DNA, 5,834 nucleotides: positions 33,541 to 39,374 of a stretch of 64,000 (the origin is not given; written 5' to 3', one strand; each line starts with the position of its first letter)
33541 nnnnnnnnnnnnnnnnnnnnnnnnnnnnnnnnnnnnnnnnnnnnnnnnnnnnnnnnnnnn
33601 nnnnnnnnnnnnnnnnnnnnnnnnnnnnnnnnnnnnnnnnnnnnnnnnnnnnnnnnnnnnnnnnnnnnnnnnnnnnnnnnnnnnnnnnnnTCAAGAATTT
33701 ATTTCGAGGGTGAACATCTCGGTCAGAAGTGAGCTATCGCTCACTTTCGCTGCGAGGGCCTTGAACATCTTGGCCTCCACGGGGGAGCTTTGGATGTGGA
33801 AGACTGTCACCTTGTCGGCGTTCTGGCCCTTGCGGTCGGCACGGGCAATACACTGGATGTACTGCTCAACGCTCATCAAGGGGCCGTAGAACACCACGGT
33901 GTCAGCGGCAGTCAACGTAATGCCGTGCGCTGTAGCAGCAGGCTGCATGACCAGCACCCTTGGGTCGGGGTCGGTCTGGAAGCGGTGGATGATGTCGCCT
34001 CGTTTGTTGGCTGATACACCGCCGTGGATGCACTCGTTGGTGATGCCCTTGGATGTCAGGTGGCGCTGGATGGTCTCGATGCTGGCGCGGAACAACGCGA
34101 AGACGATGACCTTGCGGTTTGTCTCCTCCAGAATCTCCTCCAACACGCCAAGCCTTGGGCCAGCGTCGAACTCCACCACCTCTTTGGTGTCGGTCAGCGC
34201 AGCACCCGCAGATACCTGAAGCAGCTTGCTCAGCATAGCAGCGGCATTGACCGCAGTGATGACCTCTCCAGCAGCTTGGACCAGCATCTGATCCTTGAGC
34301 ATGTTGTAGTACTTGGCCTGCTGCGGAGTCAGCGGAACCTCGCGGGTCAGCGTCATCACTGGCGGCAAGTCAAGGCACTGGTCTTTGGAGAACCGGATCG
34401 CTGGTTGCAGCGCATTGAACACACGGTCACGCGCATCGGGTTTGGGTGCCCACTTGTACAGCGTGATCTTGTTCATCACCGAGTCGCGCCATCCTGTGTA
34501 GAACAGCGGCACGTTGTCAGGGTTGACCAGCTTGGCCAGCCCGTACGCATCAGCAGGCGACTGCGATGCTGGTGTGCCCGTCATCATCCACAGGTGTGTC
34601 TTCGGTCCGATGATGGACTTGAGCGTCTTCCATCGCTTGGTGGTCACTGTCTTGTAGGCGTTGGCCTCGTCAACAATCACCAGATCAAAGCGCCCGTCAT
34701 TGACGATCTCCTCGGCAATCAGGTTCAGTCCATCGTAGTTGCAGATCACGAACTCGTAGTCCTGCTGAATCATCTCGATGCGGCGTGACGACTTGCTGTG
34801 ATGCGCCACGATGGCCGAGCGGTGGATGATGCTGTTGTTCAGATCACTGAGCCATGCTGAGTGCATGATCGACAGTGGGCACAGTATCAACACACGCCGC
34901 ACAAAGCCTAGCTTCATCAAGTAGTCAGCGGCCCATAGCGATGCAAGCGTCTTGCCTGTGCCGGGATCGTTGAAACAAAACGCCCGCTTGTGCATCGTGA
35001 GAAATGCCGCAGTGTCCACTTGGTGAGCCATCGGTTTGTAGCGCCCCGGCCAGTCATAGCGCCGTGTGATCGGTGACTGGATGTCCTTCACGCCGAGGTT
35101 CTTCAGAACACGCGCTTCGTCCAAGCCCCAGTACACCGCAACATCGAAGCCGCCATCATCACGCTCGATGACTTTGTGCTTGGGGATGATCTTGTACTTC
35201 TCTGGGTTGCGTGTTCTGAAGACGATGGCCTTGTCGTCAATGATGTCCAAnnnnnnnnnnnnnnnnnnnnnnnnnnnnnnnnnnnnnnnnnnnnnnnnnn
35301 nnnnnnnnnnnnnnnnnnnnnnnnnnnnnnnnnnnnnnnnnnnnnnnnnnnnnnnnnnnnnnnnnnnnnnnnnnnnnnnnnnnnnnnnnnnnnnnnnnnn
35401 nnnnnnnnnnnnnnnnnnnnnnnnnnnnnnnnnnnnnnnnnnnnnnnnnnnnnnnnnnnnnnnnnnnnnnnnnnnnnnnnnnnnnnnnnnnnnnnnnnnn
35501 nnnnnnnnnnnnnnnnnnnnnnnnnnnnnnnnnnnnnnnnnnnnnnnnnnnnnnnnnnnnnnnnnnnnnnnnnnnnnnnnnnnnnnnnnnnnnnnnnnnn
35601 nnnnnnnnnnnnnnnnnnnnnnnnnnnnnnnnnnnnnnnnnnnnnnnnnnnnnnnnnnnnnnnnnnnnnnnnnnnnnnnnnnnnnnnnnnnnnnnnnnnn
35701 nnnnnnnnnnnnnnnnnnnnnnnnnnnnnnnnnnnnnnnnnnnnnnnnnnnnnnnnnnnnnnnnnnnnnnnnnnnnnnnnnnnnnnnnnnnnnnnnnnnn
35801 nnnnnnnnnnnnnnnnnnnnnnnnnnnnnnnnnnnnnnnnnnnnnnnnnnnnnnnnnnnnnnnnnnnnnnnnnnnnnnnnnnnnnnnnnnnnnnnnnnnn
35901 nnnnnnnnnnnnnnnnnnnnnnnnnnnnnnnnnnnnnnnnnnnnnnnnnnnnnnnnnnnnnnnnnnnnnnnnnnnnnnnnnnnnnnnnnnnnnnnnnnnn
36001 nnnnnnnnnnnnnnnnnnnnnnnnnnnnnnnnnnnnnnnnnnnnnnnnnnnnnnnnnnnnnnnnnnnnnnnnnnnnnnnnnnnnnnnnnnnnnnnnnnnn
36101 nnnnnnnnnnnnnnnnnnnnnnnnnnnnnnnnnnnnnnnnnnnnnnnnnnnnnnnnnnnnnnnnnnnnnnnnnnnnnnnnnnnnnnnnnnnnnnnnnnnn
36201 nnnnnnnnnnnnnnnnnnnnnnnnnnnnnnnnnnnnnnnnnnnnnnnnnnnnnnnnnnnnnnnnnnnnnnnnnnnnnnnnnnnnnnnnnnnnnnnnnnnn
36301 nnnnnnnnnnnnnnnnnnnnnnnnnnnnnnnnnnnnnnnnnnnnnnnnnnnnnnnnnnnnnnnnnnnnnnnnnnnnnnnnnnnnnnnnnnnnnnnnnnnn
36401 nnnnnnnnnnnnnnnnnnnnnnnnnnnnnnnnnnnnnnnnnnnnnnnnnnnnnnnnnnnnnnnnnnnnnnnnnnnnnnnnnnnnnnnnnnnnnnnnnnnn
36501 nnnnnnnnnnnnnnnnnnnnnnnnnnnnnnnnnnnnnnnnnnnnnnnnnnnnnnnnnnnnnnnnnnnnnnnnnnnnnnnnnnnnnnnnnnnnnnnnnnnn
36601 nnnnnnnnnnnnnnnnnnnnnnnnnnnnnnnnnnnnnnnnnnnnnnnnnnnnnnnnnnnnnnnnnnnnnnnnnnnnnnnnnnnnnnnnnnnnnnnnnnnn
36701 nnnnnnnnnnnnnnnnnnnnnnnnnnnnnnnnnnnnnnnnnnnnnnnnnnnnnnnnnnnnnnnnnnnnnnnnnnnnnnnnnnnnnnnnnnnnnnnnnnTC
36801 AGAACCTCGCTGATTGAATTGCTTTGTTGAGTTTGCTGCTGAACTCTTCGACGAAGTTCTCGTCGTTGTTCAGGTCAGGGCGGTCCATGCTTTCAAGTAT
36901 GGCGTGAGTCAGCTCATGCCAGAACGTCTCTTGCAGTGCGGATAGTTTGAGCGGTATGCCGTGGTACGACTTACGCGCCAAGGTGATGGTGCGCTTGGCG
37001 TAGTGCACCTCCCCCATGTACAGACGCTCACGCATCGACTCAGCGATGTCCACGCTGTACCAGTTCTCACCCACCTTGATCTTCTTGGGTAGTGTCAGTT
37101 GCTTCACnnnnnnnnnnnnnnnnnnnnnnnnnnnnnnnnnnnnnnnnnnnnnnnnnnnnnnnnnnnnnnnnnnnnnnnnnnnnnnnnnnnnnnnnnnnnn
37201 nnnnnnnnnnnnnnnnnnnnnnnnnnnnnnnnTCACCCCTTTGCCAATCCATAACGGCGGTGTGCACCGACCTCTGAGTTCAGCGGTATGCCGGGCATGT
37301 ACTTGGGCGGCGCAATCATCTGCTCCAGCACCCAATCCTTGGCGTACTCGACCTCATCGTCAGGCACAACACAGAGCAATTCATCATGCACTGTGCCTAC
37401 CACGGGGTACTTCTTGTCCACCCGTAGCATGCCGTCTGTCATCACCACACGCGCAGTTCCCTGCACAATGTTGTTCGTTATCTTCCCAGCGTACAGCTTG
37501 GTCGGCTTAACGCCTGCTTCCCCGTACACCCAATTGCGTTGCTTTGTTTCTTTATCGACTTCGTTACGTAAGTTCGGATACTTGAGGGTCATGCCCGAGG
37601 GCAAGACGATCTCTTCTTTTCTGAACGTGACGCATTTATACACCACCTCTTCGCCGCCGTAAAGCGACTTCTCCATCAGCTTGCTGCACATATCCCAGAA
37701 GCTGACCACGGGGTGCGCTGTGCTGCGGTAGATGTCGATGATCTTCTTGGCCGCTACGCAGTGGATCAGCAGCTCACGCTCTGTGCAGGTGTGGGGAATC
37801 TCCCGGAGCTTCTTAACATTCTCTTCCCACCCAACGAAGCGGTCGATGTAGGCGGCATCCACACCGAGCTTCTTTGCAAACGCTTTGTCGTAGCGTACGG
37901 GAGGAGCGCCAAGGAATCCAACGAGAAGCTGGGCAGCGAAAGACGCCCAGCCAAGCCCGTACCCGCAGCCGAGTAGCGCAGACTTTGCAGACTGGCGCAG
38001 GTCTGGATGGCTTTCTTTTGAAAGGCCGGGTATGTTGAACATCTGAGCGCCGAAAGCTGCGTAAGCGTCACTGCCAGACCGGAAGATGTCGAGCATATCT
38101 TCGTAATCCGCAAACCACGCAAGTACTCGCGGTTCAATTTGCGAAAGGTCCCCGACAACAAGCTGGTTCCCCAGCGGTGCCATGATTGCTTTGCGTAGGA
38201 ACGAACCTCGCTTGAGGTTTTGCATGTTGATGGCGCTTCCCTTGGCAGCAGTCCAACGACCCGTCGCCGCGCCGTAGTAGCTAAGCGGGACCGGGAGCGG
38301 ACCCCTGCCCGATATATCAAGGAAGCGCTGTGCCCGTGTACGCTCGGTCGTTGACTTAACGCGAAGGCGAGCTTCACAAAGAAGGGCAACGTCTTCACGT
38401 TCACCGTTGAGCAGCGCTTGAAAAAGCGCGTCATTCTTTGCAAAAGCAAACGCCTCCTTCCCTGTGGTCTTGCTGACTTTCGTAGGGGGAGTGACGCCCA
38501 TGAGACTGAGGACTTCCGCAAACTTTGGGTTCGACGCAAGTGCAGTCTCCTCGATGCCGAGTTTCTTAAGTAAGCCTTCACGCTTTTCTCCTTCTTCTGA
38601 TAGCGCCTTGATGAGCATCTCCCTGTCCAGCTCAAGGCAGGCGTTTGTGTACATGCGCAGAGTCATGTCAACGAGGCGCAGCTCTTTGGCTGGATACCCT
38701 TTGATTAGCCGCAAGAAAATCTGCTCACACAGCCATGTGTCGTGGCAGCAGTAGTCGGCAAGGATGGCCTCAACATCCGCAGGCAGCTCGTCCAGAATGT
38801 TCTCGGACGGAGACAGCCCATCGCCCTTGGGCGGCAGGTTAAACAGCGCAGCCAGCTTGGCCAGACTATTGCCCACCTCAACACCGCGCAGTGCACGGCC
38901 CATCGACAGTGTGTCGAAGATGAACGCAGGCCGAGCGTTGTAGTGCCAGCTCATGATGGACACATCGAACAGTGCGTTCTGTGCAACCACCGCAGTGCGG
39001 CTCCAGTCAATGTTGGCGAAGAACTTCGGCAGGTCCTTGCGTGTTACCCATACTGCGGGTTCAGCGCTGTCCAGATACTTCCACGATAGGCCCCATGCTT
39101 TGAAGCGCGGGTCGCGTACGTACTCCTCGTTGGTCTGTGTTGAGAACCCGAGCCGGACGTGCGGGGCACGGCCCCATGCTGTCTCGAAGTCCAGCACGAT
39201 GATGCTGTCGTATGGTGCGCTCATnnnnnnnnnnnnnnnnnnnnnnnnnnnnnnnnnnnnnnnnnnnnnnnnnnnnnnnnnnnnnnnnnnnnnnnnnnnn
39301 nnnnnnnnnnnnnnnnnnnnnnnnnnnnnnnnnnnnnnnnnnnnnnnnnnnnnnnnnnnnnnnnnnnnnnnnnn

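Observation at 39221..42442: Duplicated small acidic helical proteins, one translationally coupled to the DNA polymerase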

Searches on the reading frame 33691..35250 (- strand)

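Call 56: search_protein_families(library=pfam, proteins=[window:33691-35250:-], max_evalue=0.001)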
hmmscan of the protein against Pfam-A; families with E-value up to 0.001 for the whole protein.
window:33691-35250:- (519 aa): 4 families
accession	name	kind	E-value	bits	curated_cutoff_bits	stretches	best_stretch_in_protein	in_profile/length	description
PF00176.29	SNF2-rel_dom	-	6.9e-22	78.3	24.9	1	93-340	23-275/290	SNF2-related domain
PF00271.37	Helicase_C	-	4.2e-16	59.6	23.5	1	370-475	6-110/110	Helicase conserved C-terminal domain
PF04851.21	ResIII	-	1e-09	38.9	22.5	1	94-228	30-163/164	Type III restriction enzyme, res subunit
PF00270.35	DEAD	-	1.3e-08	35.2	26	1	82-231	9-163/167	DEAD/DEAH box helicase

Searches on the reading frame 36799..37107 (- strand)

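Call 5: search_protein_families(library=phrogs, proteins=[window:36799-37107:-], max_evalue=0.01)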
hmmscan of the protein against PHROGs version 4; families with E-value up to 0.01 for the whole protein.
window:36799-37107:- (102 aa): 2 families
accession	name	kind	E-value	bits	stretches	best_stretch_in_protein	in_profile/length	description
phrog_1233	-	unknown function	8.5e-12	45.8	1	2-99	4-103/306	-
phrog_3768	-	unknown function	0.0025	18.8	1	26-71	47-89/216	-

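Call 7: search_protein_families(library=pfam, proteins=[window:36799-37107:-], max_evalue=0.1)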
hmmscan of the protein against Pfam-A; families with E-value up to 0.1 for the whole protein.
window:36799-37107:- (102 aa): 3 families
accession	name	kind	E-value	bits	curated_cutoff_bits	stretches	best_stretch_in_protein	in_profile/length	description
PF14247.12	DUF4344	-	0.00078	19.7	29.6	1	55-93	90-128/220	Putative metallopeptidase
PF10263.15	SprT-like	-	0.00094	19.5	25.6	1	18-76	20-79/108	SprT-like family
PF22037.2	PSD13_N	-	0.079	13.4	27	0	60-95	11-51/224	PSD13 N-terminal repeats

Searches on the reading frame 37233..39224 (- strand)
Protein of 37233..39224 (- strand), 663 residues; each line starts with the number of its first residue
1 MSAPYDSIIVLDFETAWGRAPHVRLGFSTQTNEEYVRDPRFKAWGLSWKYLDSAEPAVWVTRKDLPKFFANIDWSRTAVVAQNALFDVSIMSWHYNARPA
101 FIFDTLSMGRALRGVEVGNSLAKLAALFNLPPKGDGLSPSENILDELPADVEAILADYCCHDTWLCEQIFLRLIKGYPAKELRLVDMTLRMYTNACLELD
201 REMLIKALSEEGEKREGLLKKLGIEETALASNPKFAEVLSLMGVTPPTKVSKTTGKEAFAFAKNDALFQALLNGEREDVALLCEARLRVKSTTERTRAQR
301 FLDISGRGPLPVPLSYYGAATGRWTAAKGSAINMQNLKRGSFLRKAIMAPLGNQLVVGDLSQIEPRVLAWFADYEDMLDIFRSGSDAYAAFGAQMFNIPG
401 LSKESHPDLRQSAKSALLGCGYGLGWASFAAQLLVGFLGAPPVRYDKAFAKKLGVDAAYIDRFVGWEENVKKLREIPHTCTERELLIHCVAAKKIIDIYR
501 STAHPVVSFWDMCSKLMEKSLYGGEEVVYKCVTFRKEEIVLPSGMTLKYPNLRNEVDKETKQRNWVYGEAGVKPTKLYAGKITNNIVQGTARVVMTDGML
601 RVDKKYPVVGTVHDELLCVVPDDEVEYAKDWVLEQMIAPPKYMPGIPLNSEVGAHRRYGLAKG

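Call 5: search_protein_families(library=phrogs, proteins=[window:37233-39224:-], max_evalue=0.01)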
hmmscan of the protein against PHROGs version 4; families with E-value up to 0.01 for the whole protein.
window:37233-39224:- (663 aa): 6 families
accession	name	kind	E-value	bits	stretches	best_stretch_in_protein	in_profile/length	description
phrog_17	-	DNA, RNA and nucleotide metabolism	1.7e-72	246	1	6-659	670-1231/1445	DNA polymerase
phrog_10285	-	DNA, RNA and nucleotide metabolism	1.1e-32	114.4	2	338-430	40-132/321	DNA polymerase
phrog_7766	-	DNA, RNA and nucleotide metabolism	1.2e-23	84.5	1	493-658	9-183/186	DNA polymerase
phrog_2573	-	DNA, RNA and nucleotide metabolism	9e-09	35.9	1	345-432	7-108/336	DNA polymerase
phrog_5995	-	DNA, RNA and nucleotide metabolism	7.8e-05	23.3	1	581-648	82-156/236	DNA polymerase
phrog_403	-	DNA, RNA and nucleotide metabolism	0.0038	17.2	1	79-186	144-260/321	DNA polymerase exonuclease subunit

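Call 7: search_protein_families(library=pfam, proteins=[window:37233-39224:-], max_evalue=0.1)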
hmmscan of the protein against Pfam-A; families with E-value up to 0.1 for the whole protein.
window:37233-39224:- (663 aa): 1 family
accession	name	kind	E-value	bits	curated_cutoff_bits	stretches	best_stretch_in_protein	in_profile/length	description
PF00476.26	DNA_pol_A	-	1.7e-24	87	34.3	2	220-435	24-232/381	DNA polymerase family A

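Call 8: search_dna_similar(query=window:37233-39224:-, collection=phages, mode=protein, max_rows=25)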
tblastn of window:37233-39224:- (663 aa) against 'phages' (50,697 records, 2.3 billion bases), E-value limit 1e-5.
Records with a match: 1490; places in all: 1493; records where one place covers at least 80% of the query: 13.
Best place of each record, by identity: <60% 1490.
By first word of the organism name: Salmonella 389; Escherichia 249; Streptococcus 119; Staphylococcus 83; Xanthomonas 53; Bacteroides 49; Gordonia 40; Clostridium 36; Pseudomonas 29; Enterococcus 28; and 85 more.
By host as written in the record: Escherichia coli 133; - 97; Salmonella enterica subsp. enterica serovar Typhimurium 60; Salmonella enterica 58; Salmonella enterica subsp. enterica serovar Enteritidis 55; Salmonella sp. 42; Staphylococcus aureus 31; Clostridium sporogenes ATCC-15579 30; and 487 more.
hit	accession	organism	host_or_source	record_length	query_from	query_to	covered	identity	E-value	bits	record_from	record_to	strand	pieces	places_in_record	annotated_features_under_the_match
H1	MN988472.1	Rhizobium phage RHph_TM3_14A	Rhizobium etli T3_14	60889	9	662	99%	31.3%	2e-69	252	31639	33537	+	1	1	DNA polymerase I protein | hypothetical protein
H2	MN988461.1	Rhizobium phage RHph_TM27A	Rhizobium phaseoli N831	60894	9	662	99%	31.3%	2e-69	252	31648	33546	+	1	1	DNA polymerase I protein | hypothetical protein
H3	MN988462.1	Rhizobium phage RHph_TM27B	Rhizobium phaseoli N831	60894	9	662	99%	31.3%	2e-69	252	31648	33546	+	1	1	DNA polymerase I protein | hypothetical protein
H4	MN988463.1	Rhizobium phage RHph_TM29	Rhizobium phaseoli N931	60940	9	662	99%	31.3%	2e-69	252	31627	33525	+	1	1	DNA polymerase I protein | hypothetical protein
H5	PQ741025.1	Pseudomonas phage CRPAP1904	Pseudomonas aeruginosa CRPA190 ...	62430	9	652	97%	29.5%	2e-61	228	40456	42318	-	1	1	DNA polymerase I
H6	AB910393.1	Pseudomonas phage KPP25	Pseudomonas aeruginosa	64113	9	652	97%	29.4%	3e-63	234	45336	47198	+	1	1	putative DNA polymerase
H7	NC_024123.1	Pseudomonas phage KPP25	Pseudomonas aeruginosa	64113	9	652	97%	29.4%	3e-63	234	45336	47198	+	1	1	DNA polymerase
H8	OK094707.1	Pseudomonas phage YMC17/07/R4900a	Pseudomonas aeruginosa YMC17/07/R4900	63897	9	652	97%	29.4%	8e-63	233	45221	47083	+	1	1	putative DNA polymerase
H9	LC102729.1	Pseudomonas phage phiR18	-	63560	9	652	97%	29.4%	2e-60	225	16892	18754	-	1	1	hypothetical protein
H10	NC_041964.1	Pseudomonas phage phiR18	-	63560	9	652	97%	29.4%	2e-60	225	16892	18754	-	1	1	DNA polymerase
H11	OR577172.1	Pseudomonas phage Rollin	Pseudomonas aeruginosa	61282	27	662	96%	27.5%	8e-42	169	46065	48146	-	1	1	hypothetical protein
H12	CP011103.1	Listeria phage LWP01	Listeria weihenstephanensis WS 4560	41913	35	651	93%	23.1%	2e-16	90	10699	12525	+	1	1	DNA polymerase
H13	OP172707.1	Bacteroides phage BS162P3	Bacteroides salyersiae BSC162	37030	77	650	87%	24.5%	7e-18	95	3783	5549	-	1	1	hypothetical protein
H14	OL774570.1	Aeromonas phage phiA008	Aeromonas sp.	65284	229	621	59%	29.9%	2e-35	149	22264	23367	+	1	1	dpo: hypothetical protein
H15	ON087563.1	Serratia phage vB_SmaM-Otaku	Serratia marcescens LVF3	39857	271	658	59%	28.1%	1e-24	116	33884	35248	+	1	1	DNA polymerase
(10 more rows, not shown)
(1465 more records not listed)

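Call 13: find_related_loci(query=window:37233-39224:-, collection=viral_contigs, flank=10000)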
Query window:37233-39224:- (663 aa) in viral_contigs; peptide patterns used: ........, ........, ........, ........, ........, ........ (x = any residue, [..] = any of these).
291 stretches matched a pattern; 283 encode a relative of the query (tblastn E <= 1e-3); the best 80 are kept; 80 distinct loci.
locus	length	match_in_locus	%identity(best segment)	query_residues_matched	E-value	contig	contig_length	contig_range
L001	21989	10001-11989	97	1-663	0e+0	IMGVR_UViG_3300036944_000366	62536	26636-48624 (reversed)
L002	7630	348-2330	94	1-663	0e+0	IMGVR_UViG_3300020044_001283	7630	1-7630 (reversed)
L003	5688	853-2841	92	1-663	0e+0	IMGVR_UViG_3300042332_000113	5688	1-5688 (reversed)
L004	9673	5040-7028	92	1-663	0e+0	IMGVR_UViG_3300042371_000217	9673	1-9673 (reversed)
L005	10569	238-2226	92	1-663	0e+0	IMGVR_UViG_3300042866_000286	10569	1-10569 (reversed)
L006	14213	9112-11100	92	1-663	0e+0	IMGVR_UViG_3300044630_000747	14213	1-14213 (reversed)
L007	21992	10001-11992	89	1-663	0e+0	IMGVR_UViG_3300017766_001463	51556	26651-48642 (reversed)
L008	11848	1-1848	93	48-663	0e+0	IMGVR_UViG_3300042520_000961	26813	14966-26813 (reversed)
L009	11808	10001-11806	95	1-604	0e+0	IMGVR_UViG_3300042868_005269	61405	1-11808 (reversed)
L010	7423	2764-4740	87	1-663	0e+0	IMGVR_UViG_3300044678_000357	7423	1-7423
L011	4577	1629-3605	87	1-663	0e+0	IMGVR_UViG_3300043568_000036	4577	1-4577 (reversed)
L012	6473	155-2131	87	1-663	0e+0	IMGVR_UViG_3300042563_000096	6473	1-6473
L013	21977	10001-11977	86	1-663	0e+0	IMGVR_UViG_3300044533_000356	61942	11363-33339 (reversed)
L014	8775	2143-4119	86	1-663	0e+0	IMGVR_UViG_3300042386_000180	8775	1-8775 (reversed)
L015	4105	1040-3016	86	1-663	0e+0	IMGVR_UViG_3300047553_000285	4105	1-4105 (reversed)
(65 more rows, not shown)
